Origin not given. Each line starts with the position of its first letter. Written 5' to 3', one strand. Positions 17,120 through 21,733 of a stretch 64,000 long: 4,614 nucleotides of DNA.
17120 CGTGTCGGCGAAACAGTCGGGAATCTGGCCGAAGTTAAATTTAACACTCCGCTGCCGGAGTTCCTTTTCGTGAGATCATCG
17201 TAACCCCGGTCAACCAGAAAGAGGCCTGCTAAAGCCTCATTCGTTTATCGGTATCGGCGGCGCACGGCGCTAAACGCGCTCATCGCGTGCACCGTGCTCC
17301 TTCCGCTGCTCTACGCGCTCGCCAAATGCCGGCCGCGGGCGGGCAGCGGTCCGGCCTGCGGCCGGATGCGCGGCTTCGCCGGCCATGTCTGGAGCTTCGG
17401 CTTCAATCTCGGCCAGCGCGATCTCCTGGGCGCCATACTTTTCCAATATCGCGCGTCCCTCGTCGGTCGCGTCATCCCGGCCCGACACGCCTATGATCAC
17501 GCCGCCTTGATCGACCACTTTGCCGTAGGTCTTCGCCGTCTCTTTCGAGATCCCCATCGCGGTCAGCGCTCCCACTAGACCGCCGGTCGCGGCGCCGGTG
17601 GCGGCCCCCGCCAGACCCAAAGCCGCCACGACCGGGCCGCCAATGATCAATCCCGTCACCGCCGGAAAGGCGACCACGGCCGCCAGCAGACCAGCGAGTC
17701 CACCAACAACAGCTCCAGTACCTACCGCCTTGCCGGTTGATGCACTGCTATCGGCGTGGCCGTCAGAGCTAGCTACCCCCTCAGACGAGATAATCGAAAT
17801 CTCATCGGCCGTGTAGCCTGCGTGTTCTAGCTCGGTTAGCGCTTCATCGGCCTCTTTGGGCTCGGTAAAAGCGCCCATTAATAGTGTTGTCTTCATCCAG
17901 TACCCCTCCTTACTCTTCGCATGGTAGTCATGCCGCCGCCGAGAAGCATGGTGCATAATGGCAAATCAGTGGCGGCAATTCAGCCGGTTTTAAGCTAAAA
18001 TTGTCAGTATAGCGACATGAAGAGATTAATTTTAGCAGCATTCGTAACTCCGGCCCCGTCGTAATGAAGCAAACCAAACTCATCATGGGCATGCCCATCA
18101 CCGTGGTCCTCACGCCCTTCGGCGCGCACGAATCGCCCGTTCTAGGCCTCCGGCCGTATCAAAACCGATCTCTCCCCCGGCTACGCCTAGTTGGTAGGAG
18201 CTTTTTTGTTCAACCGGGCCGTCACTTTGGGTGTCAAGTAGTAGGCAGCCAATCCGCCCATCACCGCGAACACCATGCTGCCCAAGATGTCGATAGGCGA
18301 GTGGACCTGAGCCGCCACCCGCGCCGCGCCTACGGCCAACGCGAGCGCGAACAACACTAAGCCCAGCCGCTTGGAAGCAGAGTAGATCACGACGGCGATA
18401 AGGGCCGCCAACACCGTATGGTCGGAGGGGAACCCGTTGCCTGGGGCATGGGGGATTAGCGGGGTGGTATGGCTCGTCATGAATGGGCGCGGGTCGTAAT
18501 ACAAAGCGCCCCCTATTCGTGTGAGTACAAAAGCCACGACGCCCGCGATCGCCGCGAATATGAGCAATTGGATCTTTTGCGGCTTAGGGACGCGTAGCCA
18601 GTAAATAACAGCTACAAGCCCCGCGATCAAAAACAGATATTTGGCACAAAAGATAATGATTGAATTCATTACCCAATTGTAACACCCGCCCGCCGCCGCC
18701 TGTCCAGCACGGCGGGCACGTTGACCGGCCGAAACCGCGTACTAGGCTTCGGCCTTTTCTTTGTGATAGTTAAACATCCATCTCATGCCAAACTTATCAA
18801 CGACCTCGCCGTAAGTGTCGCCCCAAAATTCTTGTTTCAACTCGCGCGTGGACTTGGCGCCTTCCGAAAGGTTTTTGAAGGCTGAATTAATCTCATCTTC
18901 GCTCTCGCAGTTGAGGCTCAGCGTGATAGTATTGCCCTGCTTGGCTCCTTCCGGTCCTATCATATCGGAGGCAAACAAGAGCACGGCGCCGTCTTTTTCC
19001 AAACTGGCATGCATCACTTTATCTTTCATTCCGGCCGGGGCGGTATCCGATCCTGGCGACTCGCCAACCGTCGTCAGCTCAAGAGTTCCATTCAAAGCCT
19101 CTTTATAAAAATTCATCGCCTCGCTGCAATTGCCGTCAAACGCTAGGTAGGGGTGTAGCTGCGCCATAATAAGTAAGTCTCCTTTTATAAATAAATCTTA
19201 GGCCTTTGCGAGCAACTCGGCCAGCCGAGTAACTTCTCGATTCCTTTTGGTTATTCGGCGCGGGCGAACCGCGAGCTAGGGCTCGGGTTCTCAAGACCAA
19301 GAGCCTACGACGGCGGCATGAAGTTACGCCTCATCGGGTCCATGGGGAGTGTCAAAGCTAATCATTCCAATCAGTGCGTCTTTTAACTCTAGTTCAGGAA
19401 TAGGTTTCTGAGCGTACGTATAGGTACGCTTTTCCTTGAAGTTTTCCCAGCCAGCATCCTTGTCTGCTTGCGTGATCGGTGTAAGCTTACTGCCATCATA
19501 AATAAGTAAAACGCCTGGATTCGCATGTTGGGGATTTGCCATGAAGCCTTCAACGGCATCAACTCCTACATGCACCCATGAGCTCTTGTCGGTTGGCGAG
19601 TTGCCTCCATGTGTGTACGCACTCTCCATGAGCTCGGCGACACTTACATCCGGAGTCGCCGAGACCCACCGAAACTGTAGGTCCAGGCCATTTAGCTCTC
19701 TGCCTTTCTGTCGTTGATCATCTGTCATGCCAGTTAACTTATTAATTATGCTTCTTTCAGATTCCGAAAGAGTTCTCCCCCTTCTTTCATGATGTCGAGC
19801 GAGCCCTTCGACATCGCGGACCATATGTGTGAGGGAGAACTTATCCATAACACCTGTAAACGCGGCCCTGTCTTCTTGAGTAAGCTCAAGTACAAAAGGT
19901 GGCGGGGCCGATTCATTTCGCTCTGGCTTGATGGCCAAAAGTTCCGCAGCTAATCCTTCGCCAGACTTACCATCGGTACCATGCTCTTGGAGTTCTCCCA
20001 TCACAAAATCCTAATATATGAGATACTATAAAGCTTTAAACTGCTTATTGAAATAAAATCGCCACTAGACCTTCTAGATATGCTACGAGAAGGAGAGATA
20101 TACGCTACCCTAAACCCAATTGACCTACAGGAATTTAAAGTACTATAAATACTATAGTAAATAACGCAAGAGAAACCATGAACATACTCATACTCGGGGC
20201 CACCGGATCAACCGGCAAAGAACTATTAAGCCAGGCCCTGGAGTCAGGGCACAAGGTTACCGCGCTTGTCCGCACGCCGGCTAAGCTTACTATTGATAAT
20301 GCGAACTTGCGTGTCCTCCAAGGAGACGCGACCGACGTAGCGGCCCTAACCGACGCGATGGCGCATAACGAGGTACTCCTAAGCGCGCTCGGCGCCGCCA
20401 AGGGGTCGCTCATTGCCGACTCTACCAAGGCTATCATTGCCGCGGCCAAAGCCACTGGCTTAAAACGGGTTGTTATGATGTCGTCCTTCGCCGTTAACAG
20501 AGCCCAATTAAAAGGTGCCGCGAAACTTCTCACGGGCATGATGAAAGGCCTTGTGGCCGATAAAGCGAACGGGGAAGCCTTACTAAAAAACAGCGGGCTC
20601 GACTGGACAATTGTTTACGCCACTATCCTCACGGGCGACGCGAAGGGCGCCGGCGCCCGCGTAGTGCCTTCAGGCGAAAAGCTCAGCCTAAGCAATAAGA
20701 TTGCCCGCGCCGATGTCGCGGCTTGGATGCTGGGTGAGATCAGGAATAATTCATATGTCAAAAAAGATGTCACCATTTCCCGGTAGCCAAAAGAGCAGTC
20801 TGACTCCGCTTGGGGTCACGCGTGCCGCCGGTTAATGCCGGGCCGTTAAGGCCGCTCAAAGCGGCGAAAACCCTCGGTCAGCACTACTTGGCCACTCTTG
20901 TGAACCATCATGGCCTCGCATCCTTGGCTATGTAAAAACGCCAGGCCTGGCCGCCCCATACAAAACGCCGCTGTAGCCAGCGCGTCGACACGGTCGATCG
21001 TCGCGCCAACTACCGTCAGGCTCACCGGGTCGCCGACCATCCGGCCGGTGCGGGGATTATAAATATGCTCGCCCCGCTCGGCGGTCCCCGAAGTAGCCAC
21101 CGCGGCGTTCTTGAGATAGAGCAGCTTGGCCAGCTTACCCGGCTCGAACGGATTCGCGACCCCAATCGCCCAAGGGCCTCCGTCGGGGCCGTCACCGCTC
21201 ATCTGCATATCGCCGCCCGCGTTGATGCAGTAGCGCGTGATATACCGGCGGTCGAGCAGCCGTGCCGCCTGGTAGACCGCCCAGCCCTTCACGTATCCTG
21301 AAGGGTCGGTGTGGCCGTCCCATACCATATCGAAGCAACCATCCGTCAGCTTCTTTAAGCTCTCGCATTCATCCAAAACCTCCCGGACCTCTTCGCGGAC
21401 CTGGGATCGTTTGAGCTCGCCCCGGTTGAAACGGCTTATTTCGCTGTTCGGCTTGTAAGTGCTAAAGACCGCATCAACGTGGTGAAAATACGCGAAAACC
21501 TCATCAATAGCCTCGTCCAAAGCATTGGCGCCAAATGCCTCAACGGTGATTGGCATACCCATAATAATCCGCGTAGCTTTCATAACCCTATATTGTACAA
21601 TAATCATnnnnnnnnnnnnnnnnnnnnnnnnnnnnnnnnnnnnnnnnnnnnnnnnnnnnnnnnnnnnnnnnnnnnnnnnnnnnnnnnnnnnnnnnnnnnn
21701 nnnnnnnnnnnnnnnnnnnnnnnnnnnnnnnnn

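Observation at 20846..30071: Extracytosolic flavinylation/redox locus: two ApbE flavin transferases, an SGAT-motif FMN-binding protein and two NOX/FRD-type membrane oxidoreductases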

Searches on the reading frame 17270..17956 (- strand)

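Call 105: search_protein_families(library=pfam, proteins=[window:17270-17956:-], max_evalue=0.001)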
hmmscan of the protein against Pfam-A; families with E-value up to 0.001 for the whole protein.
window:17270-17956:- (228 aa): 1 family
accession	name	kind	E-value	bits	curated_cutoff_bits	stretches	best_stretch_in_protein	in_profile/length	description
PF11181.13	YflT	-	7.2e-07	30.1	26.2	1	28-93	4-67/99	Heat induced stress protein YflT domain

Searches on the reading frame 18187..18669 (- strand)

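Call 105: search_protein_families(library=pfam, proteins=[window:18187-18669:-], max_evalue=0.001)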
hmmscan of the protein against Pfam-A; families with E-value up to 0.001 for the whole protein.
window:18187-18669:- (160 aa): 1 family
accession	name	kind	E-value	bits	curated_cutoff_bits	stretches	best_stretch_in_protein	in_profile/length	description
PF01569.27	PAP2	-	1.6e-14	54.2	27.2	1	37-149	7-128/130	PAP2 superfamily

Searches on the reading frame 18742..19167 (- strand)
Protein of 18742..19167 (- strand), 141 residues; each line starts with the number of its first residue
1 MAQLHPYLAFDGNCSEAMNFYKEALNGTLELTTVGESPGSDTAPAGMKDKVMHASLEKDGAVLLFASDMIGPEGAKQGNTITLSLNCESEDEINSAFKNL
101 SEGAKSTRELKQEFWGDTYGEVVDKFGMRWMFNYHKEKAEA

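Call 105: search_protein_families(library=pfam, proteins=[window:18742-19167:-], max_evalue=0.001)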
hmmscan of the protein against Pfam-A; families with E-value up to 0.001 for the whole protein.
window:18742-19167:- (141 aa): 2 families
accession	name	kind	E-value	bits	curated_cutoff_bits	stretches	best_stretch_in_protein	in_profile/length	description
PF00903.31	Glyoxalase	-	1.2e-10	42.2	20.6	1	4-132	2-121/121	Glyoxalase/Bleomycin resistance protein/Dioxygenase superfamily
PF06983.19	3-dmu-9_3-mt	-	8.3e-10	39.6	24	1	4-130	3-113/116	3-demethylubiquinone-9 3-methyltransferase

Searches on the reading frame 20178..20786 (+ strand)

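Call 105: search_protein_families(library=pfam, proteins=[window:20178-20786:+], max_evalue=0.001)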
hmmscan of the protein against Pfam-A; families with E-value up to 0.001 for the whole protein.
window:20178-20786:+ (202 aa): 6 families
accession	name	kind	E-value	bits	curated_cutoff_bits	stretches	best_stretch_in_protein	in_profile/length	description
PF13460.12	NAD_binding_10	-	5.5e-43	147.4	27.2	1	7-189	1-182/184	NAD(P)H-binding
PF05368.20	NmrA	-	3e-16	60.3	27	1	2-142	4-140/298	NmrA-like family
PF01370.27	Epimerase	-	6.3e-08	32.8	20.9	1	3-103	1-115/240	NAD dependent epimerase/dehydratase family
PF04321.23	RmlD_sub_bind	-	7.5e-05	22.4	27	1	1-95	1-94/287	RmlD substrate binding domain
PF02719.21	Polysacc_synt_2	-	0.0003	20.5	20.2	0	3-28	1-26/293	Polysaccharide biosynthesis protein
PF02254.24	TrkA_N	-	0.00066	20.4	23.8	0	3-72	1-71/116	TrkA-N domain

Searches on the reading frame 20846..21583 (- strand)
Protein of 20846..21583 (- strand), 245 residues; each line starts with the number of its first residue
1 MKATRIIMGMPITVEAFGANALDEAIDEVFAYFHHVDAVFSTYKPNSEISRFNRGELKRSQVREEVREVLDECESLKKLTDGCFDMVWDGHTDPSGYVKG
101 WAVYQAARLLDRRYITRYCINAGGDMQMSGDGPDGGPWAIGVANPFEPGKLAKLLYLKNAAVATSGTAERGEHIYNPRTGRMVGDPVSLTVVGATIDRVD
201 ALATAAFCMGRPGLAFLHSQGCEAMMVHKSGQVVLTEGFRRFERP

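Call 3: search_protein_families(library=pfam, proteins=[window:20846-21583:-], max_evalue=0.01)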
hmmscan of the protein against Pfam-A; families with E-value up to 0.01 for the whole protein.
window:20846-21583:- (245 aa): 1 family
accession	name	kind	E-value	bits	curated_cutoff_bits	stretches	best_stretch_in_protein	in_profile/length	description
PF02424.20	ApbE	-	1.6e-44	152.9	25.6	2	93-226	127-266/266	ApbE family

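Call 5: search_protein_families(library=ncbifam, proteins=[window:20846-21583:-], max_evalue=0.01)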
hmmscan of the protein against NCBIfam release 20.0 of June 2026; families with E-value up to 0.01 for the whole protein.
window:20846-21583:- (245 aa): 1 family
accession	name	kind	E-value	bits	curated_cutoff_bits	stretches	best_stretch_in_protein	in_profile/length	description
NF007774.0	PRK10461.1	equivalog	3.3e-13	49.2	498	1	92-232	181-332/351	FAD:protein FMN transferase ApbE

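Call 39: search_solved_structures(query=window:20846-21583:-, max_evalue=0.001, show_alignments=3)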
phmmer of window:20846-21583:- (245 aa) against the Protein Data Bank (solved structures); distinct sequences matched with E-value up to 0.001: 10.
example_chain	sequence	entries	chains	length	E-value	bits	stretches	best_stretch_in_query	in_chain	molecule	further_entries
6nxi_A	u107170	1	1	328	3.4e-16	62.5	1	91-230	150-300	FAD:protein FMN transferase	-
6nxj_A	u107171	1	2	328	6e-15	58.4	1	91-230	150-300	FAD:protein FMN transferase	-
5mgy_H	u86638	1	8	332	6.1e-15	58.4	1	99-243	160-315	FAD:protein FMN transferase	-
4xgw_A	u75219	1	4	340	1.4e-13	54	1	90-233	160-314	FAD:protein FMN transferase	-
1vrm_A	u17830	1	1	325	1.4e-13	53.9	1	59-244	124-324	hypothetical protein TM1553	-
7esa_A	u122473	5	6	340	2.3e-13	53.2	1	93-240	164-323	FAD:protein FMN transferase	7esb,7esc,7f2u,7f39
2o18_A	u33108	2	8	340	4.7e-13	52.2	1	91-233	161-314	Thiamine biosynthesis lipoprotein apbE | FAD:protein FMN transferase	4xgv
3pnd_A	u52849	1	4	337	6.8e-13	51.7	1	90-233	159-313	Thiamine biosynthesis lipoprotein ApbE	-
4xgx_A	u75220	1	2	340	8.2e-12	48.1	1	91-233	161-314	FAD:protein FMN transferase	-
4xdt_A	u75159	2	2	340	0.00076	22.1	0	137-230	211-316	FAD:protein FMN transferase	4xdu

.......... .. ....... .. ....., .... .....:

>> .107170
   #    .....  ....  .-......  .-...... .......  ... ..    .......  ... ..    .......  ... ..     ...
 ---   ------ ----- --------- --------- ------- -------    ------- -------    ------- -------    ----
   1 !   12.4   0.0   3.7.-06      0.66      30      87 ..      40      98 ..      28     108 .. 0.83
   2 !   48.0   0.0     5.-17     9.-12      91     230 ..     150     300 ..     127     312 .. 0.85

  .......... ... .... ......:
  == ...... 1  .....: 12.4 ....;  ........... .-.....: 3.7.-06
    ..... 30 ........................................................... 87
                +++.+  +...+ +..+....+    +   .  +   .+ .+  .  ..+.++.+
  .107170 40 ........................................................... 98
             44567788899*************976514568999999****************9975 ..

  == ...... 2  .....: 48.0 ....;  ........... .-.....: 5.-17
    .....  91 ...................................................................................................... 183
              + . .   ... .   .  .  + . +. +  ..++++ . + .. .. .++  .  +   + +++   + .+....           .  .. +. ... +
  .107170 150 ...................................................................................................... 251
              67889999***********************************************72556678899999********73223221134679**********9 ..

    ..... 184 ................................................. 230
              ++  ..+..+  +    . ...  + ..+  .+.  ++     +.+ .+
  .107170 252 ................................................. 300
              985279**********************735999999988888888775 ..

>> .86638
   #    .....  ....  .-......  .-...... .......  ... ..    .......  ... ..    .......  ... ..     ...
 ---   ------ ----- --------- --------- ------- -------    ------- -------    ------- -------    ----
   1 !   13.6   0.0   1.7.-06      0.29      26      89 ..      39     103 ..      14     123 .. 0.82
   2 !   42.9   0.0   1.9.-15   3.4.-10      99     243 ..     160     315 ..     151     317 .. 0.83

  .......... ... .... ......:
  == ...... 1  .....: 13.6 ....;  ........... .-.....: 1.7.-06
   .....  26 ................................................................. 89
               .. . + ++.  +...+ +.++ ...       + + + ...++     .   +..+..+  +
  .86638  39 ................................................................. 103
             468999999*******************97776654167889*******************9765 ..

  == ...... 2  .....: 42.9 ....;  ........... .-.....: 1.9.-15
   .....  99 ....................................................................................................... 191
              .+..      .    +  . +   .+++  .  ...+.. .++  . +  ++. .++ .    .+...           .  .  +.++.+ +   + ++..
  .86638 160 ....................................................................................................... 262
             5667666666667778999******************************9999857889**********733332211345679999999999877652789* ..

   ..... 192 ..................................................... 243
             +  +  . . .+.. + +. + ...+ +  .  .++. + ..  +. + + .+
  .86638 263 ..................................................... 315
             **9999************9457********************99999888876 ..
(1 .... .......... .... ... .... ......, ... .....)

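Call 92: search_protein_representatives(protein=window:20846-21583:-)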
Query: 245 residues. Proteins with E-value up to 0.001 (for the whole library): 18286; up to 1e-10: 5467; up to 1e-30: 284. The best 150 are listed.
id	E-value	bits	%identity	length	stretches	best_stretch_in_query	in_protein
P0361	1.8e-61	223.9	47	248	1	1-241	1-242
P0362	1.9e-61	223.8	48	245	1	1-242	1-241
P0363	7.6e-60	218.6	65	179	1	79-243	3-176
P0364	1.2e-58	214.7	46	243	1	8-245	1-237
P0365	6.0e-57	209.1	45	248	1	1-242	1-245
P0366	2.9e-56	206.9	46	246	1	1-218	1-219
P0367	1.0e-54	201.8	46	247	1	4-242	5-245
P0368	1.1e-54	201.7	45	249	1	2-242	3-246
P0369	1.6e-54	201.2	42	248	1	7-243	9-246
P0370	5.6e-53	196.1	42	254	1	1-245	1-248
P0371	1.6e-51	191.3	44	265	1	7-242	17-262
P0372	1.8e-51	191.1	44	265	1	6-242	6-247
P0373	1.9e-50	187.8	42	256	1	4-240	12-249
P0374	8.1e-50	185.7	39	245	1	3-240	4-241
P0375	8.4e-50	185.7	46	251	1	3-241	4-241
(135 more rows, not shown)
